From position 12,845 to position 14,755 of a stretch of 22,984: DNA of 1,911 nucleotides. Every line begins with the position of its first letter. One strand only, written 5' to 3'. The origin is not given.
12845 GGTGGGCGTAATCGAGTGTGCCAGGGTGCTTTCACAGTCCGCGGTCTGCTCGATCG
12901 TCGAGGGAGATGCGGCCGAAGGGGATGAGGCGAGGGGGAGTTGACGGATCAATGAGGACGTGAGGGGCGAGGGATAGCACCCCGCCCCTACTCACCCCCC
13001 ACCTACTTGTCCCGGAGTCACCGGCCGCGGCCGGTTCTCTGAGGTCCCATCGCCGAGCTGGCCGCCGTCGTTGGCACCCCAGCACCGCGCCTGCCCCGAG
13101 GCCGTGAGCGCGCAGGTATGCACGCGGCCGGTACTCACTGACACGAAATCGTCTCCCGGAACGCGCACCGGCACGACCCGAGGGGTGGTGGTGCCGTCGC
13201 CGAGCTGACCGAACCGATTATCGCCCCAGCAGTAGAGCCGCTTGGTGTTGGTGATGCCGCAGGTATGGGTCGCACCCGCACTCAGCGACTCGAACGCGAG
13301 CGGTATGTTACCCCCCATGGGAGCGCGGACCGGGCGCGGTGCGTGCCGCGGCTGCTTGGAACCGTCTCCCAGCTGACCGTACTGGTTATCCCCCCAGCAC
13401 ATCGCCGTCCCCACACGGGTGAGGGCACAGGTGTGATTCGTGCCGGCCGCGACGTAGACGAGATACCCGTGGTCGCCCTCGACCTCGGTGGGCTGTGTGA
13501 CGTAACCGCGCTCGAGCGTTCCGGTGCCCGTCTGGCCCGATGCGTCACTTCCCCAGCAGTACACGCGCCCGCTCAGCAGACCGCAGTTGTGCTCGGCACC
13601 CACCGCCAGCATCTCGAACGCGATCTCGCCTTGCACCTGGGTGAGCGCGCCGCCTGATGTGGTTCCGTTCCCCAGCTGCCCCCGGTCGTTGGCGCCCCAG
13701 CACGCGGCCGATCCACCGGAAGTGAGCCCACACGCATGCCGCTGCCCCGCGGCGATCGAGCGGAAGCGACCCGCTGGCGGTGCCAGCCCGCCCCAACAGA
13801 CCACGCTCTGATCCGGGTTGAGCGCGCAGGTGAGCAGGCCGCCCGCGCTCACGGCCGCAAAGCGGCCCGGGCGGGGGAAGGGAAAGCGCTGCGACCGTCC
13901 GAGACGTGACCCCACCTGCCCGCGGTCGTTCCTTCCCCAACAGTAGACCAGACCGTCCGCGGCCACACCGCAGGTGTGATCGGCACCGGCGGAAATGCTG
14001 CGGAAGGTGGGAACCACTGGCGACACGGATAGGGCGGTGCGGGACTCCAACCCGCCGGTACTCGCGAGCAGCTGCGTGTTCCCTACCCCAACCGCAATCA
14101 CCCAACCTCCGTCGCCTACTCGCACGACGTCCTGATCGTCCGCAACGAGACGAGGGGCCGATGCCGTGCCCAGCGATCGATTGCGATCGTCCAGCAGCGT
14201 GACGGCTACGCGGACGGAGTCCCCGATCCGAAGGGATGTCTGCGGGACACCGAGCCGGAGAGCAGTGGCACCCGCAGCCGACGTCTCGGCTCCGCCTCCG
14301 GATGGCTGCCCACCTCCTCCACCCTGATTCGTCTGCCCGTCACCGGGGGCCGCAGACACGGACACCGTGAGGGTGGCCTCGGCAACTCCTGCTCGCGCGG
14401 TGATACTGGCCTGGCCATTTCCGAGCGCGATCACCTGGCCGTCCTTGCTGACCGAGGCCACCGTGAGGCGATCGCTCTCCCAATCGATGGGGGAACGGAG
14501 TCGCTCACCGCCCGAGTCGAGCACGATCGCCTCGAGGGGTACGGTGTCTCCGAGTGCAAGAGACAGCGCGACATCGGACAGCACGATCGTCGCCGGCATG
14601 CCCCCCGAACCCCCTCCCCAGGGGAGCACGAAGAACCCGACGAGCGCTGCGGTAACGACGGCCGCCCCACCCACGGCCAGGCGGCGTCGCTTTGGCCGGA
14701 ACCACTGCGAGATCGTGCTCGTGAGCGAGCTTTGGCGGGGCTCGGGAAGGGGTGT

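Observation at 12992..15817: Ser/Thr kinase with an unusual architecture: zinc ribbon, kinase, TM, two Big_2 domains and a seven-bladed RCC1 propeller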

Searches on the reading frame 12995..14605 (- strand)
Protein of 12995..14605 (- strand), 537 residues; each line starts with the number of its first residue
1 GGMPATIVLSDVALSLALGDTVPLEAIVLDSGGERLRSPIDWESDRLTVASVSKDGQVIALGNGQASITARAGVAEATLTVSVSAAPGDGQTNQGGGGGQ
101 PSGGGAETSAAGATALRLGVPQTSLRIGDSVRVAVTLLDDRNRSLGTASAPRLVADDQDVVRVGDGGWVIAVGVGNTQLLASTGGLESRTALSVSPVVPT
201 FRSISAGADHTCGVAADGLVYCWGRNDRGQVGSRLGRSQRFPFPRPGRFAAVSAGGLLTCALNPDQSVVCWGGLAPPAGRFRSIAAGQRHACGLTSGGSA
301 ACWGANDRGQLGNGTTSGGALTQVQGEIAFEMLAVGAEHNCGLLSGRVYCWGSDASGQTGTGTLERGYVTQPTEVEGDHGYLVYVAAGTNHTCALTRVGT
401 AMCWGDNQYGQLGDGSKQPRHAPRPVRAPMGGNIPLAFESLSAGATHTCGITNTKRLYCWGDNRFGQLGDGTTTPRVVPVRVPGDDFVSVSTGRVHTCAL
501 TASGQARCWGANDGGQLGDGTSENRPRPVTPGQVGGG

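Call 36: predict_structure(alignment_id=A2)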
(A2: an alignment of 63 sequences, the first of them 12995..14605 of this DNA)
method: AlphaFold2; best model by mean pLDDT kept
length: 537 residues; sequences in the alignment: 63
mean_pLDDT: 93.3   pTM: 0.79
mean pLDDT of the five models: 93.3, 93.0, 93.0, 92.8, 92.6
residues with pLDDT >= 90: 466; 70-90: 42; 50-70: 12; < 50: 17
segments of 3 or more residues with pLDDT < 50: 90-99, 103-106
pLDDT, mean of each block of 10 residues (from residue 1): 83 88 94 93 97 95 96 96 75 44 51 94 96 97 94 97 93 98 96 97 98 98 97 94 97 98 98 93 98 97 97 92 91 98 98 97 86 93 98 98 98 98 95 92 98 98 98 98 97 98 98 98 98 77
secondary structure, 60 per line:
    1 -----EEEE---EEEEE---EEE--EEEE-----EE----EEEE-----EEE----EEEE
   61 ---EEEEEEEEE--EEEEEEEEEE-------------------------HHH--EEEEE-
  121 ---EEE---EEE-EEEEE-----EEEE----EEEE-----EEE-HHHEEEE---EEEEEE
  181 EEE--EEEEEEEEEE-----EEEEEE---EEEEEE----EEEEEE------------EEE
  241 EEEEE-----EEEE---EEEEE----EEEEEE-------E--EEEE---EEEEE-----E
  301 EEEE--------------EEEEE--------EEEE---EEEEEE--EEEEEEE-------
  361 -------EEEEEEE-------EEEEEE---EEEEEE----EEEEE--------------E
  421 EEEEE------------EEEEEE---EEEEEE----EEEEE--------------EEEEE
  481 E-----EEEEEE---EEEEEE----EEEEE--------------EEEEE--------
elements in order: E6-9 E13-17 E21-23 E26-29 E41-44 E50-52 E57-60 E64-72 E75-84 E115-119 E124-126 E130-132 E134-138 E144-147 E152-155 E161-163 E168-171 E175-183 E186-195 E201-206 E210-215 E220-225 E238-245 E251-254 E258-262 E267-272 E283-286 E290-294 E300-304 E319-323 E332-335 E339-344 E347-353 E368-374 E382-387 E391-396 E401-405 E420-425 E438-443 E447-452 E457-461 E476-481 E487-492 E496-501 E506-510 E525-529

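Call 40: fold_search(model_id=the predicted structure, library=pdb)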
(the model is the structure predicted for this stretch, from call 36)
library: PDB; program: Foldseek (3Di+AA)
matches with E <= 10: 1935; with E <= 0.001: 847
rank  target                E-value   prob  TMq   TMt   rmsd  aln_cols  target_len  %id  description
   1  4dnw_B                4.3e-32  1.00  0.58  0.83   2.5       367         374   29  Crystal structure of UVB-resistance protein UVR8 (released 2012-03-07)
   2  6xzl                  7.3e-32  1.00  0.57  0.81   3.5       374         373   29  Arabidopsis UV-B photoreceptor UVR8 mutant D96N D107N (released 2021-01-13)
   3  8gqe_B                7.7e-32  1.00  0.58  0.80   3.2       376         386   30  Crystal structure of the W285A mutant of UVR8 in complex with RUP2 (released 2022-09-14)
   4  6xzn_A                1.5e-31  1.00  0.57  0.83   2.5       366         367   30  Arabidopsis UV-B photoreceptor UVR8 mutant G101S W285A (released 2021-01-13)
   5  6xzn_B                1.7e-31  1.00  0.58  0.85   2.3       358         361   31  Arabidopsis UV-B photoreceptor UVR8 mutant G101S W285A (released 2021-01-13)
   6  4dnw_A                1.7e-31  1.00  0.58  0.83   2.5       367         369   29  Crystal structure of UVB-resistance protein UVR8 (released 2012-03-07)
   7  4dnu                  1.8e-31  1.00  0.58  0.83   2.5       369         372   30  Crystal structure of the W285A mutant of UVB-resistance protein UVR8 (released 2012-03-07)
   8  4nc4_A                2.5e-31  1.00  0.57  0.82   2.5       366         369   30  Crystal structure of photoreceptor AtUVR8 mutant W285F and light-induced structural changes at 120K (released 2016-10-26)
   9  4dnv_B                3.5e-31  1.00  0.58  0.83   2.4       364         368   30  Crystal structure of the W285F mutant of UVB-resistance protein UVR8 (released 2012-03-07)
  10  4d9s_A                4.9e-31  1.00  0.58  0.80   2.4       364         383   30  Crystal structure of Arabidopsis thaliana UVR8 (UV Resistance locus 8) (released 2012-04-04)
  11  4d9s_B                9.8e-31  1.00  0.58  0.81   2.4       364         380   30  Crystal structure of Arabidopsis thaliana UVR8 (UV Resistance locus 8) (released 2012-04-04)
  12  6dd7_A                1.0e-30  1.00  0.58  0.83   2.3       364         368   30  Crystal structure of plant UVB photoreceptor UVR8 from in situ serial Laue diffraction (released 2018-07-18)
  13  7vgg_B                1.4e-30  1.00  0.58  0.82   2.4       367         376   29  Cryo-EM structure of Ultraviolet-B activated UVR8 in complex with COP1 (released 2022-05-04)
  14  6xzm_A                3.2e-30  1.00  0.58  0.84   2.4       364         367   30  Arabidopsis UV-B photoreceptor UVR8 mutant D96N D107N W285A (released 2021-01-13)
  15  4dnv_A                3.2e-30  1.00  0.58  0.83   2.5       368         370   30  Crystal structure of the W285F mutant of UVB-resistance protein UVR8 (released 2012-03-07)
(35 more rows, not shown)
